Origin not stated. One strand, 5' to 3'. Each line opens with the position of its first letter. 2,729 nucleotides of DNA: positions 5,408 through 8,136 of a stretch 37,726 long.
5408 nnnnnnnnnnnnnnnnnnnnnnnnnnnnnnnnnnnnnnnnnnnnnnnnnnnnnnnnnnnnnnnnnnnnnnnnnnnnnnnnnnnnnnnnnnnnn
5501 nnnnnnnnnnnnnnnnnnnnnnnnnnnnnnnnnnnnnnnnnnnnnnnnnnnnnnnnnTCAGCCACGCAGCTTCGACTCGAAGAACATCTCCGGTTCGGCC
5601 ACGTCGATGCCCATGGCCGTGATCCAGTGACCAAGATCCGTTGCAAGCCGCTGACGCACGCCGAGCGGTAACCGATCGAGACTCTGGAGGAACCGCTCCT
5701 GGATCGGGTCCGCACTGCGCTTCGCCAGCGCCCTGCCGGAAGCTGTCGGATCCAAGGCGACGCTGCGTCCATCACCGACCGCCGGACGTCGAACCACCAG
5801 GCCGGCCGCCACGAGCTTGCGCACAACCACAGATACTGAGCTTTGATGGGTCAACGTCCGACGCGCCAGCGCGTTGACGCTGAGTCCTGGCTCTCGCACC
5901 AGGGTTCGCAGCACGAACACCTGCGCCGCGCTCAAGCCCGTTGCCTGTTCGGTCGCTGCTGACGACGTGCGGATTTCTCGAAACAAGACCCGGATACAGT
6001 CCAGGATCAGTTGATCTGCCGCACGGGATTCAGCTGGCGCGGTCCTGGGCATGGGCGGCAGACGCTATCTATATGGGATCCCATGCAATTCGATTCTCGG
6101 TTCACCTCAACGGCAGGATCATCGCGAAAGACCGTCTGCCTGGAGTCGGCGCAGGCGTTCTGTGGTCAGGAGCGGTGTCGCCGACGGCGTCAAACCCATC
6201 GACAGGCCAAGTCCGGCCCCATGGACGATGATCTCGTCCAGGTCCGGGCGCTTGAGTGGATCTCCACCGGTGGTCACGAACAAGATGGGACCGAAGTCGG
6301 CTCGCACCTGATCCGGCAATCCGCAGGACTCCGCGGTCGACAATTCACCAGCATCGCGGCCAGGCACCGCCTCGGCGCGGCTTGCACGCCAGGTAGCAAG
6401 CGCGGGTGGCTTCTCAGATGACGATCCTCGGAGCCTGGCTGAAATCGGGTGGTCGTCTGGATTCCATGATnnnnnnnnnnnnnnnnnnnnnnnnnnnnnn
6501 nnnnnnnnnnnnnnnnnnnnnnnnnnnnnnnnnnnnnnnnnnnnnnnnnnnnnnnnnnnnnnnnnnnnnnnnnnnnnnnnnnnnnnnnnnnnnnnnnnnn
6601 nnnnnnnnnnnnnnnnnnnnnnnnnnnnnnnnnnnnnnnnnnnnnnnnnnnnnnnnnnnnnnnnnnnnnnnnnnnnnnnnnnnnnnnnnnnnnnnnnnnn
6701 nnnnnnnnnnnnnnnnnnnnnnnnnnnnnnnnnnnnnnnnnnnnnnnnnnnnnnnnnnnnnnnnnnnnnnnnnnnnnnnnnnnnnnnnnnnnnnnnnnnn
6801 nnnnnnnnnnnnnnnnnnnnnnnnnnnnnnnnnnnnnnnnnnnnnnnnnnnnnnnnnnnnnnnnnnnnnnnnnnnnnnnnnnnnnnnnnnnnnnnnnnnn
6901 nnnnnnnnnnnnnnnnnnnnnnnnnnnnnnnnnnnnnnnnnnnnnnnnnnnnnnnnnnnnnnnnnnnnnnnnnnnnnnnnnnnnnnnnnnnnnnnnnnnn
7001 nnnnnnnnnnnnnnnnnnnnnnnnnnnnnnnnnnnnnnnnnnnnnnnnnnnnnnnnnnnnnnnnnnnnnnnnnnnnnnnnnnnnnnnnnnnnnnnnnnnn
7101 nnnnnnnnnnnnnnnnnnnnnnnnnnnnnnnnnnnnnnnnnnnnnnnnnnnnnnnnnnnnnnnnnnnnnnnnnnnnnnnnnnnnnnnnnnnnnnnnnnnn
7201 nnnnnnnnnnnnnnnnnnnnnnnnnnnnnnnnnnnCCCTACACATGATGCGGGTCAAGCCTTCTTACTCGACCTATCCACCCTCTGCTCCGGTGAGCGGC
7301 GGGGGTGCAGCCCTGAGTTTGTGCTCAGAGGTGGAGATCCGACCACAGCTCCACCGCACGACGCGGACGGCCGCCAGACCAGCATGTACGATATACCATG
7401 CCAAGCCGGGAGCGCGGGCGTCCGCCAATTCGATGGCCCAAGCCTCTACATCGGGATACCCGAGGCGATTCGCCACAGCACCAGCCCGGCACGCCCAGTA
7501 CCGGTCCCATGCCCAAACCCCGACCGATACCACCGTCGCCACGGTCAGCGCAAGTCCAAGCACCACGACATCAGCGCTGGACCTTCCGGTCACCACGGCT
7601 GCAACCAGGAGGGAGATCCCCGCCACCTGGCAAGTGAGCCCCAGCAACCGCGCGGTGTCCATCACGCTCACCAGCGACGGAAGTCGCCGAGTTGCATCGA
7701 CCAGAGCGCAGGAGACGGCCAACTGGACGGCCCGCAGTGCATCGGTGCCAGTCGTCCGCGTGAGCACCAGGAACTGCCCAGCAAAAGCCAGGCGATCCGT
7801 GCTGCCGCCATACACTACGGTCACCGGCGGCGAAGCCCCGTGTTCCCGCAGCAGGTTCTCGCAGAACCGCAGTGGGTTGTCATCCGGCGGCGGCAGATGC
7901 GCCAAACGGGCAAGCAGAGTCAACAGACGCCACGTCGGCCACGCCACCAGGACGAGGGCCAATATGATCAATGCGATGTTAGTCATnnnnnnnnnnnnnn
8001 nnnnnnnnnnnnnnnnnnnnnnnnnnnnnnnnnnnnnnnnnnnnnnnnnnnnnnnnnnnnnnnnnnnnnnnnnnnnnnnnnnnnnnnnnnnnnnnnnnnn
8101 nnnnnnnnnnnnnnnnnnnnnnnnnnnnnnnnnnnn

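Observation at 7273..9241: Unassigned three-gene translationally coupled cassette: a Gre-factor C-domain-only protein, a 335-aa unknown protein and a 238-aa membrane protein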

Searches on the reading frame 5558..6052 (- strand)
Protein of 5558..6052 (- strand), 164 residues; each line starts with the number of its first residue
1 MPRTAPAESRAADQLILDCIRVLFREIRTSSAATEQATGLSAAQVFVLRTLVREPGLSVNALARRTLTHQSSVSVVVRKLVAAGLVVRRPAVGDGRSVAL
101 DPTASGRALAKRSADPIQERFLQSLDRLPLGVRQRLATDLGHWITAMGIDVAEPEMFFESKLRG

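Call 16: search_protein_families(library=pfam, proteins=[window:5558-6052:-], max_evalue=0.001)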
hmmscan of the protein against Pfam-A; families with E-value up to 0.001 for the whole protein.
window:5558-6052:- (164 aa): 6 families
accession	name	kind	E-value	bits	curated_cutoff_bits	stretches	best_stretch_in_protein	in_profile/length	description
PF12802.13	MarR_2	-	9.9e-16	58.1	27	1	39-97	2-61/61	MarR family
PF01047.28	MarR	-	1.1e-11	44.9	24.6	1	40-98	1-59/59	MarR family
PF13463.12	HTH_27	-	1.8e-07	31.7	22.2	1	40-106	1-68/68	Winged helix DNA-binding domain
PF01978.25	TrmB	-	5.4e-05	23.4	25.6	1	37-90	3-56/68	Sugar-specific transcriptional regulator TrmB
PF13412.12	HTH_24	-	0.00022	21.2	21.9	1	47-86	8-47/48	Winged helix-turn-helix DNA-binding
PF25212.1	HVO_A0114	-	0.00092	19.4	27.6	0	38-89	18-69/84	HVO_A0114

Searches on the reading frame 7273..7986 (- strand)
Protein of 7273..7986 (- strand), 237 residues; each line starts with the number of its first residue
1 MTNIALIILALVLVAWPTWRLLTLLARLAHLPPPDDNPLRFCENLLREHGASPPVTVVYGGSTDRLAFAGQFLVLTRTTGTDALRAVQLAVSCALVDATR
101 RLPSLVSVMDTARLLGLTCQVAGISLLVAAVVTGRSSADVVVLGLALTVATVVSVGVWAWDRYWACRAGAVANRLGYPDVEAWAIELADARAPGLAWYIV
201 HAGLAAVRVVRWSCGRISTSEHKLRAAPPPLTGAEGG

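Call 3: search_protein_families(library=pfam, proteins=[window:7273-7986:-], max_evalue=1)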
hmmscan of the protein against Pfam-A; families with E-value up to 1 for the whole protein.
window:7273-7986:- (237 aa): 1 family
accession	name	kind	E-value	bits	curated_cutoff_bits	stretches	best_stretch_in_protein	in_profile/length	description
PF06533.17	DUF1110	-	0.041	14.3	24.1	1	81-118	49-85/189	Protein of unknown function (DUF1110)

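Call 4: search_protein_families(library=ncbifam, proteins=[window:7273-7986:-], max_evalue=1)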
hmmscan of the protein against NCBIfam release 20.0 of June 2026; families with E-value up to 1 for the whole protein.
window:7273-7986:- (237 aa): 0 families

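Call 6: search_protein_families(library=padloc, proteins=[window:7273-7986:-], max_evalue=1)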
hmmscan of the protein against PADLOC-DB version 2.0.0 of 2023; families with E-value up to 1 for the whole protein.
window:7273-7986:- (237 aa): 0 families

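Call 7: search_protein_families(library=phrogs, proteins=[window:7273-7986:-], max_evalue=1)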
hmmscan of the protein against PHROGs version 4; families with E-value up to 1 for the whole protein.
window:7273-7986:- (237 aa): 0 families

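Call 15: find_homologous_proteins(query=window:7273-7986:-)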
Query window:7273-7986:- (237 aa): 5 proteins with E <= 0.001 among 8000 candidates.
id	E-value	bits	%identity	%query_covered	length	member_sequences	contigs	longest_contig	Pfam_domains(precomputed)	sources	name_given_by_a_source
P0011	1.8e-138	478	94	100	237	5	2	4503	-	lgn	-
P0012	2.5e-105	369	81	91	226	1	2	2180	-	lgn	-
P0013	1.1e-102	361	73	100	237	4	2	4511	-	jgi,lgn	-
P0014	9.2e-81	289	62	100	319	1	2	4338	-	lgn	-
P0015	7.3e-77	276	59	99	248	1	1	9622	-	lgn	-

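Call 63: search_protein_families(library=pfam, alignment_id=A4, max_evalue=10)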
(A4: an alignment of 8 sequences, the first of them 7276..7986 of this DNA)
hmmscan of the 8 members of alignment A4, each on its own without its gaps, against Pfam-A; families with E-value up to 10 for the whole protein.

A. member 1, window:7276-7986:- (237 aa): 1 family
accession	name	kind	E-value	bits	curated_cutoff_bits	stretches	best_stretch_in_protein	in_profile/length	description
PF06533.17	DUF1110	-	0.041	14.3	24.1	1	81-118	49-85/189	Protein of unknown function (DUF1110)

B. families by the number of members that match (of 8 scanned): 3 families
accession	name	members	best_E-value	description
PF06533.17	DUF1110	1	0.041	Protein of unknown function (DUF1110)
PF12042.13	RP1-2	1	0.095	Tubuliform egg casing silk strands structural domain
PF07219.19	HemY_N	1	9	HemY protein N-terminus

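Call 64: search_solved_structures(query=A4, max_evalue=10)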
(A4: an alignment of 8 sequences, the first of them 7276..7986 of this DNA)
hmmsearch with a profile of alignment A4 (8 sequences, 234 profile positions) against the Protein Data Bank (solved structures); distinct sequences matched with E-value up to 10: 2.
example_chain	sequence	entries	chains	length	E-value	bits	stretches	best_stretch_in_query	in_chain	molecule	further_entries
6xrs_A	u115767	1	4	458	0.054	16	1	9-62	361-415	GTPase Der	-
4nec_A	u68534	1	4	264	0.34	13.4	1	110-200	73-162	Putative SAM-dependent methyltransferase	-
